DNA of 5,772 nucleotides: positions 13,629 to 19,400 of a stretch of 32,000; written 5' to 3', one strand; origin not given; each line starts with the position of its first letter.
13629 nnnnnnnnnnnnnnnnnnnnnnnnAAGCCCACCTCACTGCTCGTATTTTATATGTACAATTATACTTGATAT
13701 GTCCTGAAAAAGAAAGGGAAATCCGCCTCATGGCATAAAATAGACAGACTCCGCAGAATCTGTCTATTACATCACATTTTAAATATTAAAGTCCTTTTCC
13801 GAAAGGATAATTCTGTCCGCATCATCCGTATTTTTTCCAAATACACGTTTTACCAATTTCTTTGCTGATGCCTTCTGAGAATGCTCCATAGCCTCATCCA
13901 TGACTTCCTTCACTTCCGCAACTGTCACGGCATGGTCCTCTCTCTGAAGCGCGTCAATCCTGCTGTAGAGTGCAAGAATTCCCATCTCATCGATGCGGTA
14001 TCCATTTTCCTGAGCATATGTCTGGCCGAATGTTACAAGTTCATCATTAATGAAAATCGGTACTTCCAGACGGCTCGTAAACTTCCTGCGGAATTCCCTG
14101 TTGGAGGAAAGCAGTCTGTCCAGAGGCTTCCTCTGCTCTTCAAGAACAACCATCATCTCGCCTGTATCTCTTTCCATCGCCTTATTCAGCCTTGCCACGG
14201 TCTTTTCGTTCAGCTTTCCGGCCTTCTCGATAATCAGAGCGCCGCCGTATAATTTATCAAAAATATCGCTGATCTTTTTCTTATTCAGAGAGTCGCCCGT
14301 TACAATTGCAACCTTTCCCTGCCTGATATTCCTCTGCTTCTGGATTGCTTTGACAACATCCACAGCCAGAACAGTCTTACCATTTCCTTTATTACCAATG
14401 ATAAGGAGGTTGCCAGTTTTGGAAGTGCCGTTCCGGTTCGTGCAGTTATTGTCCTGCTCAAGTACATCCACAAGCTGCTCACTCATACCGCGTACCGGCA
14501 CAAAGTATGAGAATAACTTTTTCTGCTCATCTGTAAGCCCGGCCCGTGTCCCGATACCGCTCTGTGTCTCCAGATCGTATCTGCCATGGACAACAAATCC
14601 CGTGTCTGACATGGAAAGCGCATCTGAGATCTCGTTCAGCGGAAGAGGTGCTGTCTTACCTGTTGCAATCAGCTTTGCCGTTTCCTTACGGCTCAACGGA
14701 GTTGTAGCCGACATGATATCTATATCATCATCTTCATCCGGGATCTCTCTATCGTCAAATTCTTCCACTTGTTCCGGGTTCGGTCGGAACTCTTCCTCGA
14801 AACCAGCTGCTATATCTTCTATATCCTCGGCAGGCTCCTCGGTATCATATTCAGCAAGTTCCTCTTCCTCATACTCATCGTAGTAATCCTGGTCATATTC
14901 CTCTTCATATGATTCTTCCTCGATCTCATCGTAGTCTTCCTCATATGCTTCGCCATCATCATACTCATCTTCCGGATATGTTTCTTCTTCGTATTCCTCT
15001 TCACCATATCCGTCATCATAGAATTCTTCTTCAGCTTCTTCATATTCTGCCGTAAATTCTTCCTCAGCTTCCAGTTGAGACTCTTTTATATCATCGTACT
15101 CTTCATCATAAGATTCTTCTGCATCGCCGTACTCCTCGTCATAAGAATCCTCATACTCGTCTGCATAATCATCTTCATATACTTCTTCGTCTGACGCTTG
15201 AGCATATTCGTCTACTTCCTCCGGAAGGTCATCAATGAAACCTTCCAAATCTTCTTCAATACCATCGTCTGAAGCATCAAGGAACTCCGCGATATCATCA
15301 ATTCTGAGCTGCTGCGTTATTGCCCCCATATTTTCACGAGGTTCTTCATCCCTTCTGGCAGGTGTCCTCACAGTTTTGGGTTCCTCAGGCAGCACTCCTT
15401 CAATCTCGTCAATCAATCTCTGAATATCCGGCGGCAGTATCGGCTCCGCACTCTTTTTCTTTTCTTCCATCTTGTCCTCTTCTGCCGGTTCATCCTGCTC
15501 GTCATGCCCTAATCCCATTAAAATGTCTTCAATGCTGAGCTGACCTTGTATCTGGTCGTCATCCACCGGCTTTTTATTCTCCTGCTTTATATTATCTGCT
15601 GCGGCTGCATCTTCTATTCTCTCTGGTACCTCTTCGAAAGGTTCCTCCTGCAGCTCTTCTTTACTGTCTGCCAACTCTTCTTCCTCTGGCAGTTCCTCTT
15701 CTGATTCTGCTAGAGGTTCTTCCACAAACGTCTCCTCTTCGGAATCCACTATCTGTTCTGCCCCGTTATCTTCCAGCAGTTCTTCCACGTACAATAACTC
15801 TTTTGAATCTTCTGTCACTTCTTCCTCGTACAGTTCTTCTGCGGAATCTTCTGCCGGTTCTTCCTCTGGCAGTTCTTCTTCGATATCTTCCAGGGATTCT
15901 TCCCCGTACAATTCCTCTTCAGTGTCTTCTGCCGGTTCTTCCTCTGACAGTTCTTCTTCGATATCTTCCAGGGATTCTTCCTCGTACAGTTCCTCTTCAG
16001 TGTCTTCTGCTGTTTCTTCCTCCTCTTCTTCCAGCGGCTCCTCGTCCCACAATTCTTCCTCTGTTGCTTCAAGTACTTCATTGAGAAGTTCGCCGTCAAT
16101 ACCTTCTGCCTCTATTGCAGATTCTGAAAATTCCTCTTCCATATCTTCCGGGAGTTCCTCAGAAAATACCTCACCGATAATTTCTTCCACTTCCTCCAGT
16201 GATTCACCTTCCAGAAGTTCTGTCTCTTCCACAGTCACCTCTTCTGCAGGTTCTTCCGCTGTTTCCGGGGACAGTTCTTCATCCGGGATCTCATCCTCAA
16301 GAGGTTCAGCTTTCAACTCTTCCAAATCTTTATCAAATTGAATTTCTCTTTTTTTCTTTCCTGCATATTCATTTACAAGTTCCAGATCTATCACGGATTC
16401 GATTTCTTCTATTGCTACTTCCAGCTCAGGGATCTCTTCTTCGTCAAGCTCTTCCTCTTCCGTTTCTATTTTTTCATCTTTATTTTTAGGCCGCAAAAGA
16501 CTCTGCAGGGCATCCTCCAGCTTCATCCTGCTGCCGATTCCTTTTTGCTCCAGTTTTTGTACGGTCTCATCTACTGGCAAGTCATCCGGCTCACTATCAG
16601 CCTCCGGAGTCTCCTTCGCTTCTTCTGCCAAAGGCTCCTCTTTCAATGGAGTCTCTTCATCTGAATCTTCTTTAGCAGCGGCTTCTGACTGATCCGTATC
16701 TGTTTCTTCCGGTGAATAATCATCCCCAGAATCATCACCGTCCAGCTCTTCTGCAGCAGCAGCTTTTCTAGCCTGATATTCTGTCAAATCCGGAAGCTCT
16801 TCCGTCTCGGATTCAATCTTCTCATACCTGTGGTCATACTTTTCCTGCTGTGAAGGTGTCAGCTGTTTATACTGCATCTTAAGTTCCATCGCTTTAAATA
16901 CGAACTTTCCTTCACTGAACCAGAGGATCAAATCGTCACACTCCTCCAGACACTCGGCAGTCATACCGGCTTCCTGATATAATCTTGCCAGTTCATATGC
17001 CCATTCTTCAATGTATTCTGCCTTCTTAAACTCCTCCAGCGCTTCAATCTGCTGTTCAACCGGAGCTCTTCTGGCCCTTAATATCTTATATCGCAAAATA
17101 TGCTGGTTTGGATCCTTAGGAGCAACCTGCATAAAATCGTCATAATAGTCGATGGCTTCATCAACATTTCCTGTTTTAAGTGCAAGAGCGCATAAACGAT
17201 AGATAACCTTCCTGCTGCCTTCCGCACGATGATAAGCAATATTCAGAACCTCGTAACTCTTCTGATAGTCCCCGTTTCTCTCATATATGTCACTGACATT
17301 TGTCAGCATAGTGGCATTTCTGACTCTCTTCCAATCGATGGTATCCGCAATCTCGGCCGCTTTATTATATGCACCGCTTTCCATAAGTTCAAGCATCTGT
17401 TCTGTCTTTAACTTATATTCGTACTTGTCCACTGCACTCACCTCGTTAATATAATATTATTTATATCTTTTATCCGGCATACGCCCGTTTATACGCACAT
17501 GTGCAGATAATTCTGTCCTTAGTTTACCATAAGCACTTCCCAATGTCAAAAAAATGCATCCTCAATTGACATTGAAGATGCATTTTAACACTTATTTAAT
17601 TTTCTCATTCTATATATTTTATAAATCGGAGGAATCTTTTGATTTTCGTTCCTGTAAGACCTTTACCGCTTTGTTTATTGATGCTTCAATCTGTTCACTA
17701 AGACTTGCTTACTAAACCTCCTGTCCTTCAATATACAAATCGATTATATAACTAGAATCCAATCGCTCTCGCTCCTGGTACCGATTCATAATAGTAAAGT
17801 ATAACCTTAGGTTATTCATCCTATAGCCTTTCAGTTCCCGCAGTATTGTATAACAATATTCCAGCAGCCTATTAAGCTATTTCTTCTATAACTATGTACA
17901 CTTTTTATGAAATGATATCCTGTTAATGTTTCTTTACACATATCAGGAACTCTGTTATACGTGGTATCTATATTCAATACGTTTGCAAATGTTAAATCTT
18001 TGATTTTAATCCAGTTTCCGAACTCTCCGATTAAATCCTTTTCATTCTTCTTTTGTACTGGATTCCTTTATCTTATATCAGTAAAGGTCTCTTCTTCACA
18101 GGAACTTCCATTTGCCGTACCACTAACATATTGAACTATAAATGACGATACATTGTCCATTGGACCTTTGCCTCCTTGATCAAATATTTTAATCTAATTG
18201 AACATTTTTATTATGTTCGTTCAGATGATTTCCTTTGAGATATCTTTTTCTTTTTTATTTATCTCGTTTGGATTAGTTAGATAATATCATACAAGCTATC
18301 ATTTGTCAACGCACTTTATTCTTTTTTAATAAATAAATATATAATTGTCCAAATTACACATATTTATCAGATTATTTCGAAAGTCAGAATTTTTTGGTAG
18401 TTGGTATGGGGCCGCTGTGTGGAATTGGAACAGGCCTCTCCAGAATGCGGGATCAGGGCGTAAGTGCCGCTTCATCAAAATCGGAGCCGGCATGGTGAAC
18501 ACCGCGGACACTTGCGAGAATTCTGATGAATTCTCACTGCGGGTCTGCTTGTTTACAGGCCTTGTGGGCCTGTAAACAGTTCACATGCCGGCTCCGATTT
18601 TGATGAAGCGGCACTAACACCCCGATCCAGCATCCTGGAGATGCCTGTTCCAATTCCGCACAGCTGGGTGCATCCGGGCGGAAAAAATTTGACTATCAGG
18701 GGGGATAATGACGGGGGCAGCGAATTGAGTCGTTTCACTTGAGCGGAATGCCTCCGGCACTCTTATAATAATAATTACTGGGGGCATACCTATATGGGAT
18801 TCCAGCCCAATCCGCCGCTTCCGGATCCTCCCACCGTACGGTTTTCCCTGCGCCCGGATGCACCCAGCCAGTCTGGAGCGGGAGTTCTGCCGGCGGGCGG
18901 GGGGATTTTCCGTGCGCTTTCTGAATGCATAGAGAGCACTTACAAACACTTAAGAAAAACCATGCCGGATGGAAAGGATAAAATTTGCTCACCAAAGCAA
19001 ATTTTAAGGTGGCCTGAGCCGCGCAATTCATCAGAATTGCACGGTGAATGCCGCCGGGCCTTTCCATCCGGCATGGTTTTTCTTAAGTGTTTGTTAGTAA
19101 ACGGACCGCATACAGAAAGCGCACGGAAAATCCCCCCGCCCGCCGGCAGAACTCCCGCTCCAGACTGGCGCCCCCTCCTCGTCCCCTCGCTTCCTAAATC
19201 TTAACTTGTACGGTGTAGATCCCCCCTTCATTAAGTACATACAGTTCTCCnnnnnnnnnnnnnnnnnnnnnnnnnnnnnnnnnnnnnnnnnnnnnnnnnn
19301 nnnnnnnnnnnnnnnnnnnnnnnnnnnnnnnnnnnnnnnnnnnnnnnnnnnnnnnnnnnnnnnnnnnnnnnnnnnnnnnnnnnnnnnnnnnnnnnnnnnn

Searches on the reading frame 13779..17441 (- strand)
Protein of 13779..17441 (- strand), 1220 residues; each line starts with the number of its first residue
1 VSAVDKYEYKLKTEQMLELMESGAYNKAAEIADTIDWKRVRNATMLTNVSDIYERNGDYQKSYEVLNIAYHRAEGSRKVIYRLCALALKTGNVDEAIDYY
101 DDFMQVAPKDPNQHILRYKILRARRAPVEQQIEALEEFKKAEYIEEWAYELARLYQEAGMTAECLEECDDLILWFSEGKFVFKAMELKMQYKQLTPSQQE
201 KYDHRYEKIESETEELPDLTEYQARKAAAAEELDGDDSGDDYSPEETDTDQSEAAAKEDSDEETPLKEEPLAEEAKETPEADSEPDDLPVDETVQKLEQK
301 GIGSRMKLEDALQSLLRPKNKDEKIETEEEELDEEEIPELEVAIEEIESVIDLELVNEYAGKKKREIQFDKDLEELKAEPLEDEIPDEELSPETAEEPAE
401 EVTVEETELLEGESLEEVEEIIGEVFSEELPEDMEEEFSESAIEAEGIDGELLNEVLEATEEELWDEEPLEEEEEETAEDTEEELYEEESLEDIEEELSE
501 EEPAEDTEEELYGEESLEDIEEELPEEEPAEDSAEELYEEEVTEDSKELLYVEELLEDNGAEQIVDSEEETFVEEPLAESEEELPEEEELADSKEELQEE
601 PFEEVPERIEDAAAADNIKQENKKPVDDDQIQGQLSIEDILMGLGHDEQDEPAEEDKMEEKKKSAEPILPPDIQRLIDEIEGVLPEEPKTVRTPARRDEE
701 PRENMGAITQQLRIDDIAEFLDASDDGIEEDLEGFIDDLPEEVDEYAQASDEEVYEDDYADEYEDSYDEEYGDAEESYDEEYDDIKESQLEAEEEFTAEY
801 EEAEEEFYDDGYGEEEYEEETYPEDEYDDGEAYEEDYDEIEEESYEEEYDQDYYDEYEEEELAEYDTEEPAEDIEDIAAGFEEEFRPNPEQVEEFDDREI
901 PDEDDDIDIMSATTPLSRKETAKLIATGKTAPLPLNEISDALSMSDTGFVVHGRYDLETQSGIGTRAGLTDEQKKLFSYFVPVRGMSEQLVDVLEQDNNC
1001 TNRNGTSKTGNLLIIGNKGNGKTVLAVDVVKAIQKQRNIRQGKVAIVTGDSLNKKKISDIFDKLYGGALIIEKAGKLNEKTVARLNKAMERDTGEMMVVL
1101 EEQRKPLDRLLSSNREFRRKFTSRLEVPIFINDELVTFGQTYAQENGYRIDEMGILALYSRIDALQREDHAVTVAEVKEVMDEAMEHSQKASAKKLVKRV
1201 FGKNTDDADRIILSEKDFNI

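Call 28: search_protein_families(library=pfam, proteins=[window:13779-17441:-])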
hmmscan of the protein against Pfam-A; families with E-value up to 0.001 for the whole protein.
window:13779-17441:- (1220 aa): 2 families
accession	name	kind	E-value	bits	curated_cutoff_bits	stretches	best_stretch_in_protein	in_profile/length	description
PF14559.12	TPR_19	-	5e-05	24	25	0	56-117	4-65/68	Tetratricopeptide repeat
PF13428.12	TPR_14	-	6.9e-05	23.6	23.5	0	81-112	5-36/44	Tetratricopeptide repeat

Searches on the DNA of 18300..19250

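Call 11: search_rna_families(source=window, start=18300, end=19250, threshold=evalue, max_evalue=10)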
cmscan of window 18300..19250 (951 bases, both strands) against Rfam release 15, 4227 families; matches with E-value up to 10: 4.
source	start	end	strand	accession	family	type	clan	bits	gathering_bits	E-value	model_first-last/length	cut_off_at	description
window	18883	19153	+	RF04128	MIR8562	Gene; miRNA;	-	84.2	211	2.1e-15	1-242/242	no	MIR8562 microRNA precursor family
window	18867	18901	-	RF00192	BLV_package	Cis-reg;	-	12.4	70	9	24-55/55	no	Bovine leukaemia virus RNA packaging signal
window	19135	19169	+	RF00192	BLV_package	Cis-reg;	-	12.4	70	9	24-55/55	no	Bovine leukaemia virus RNA packaging signal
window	18540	18596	+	RF01681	P4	Gene; sRNA;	-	11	37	3.7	72-130/215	no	Pseudomonas sRNA P4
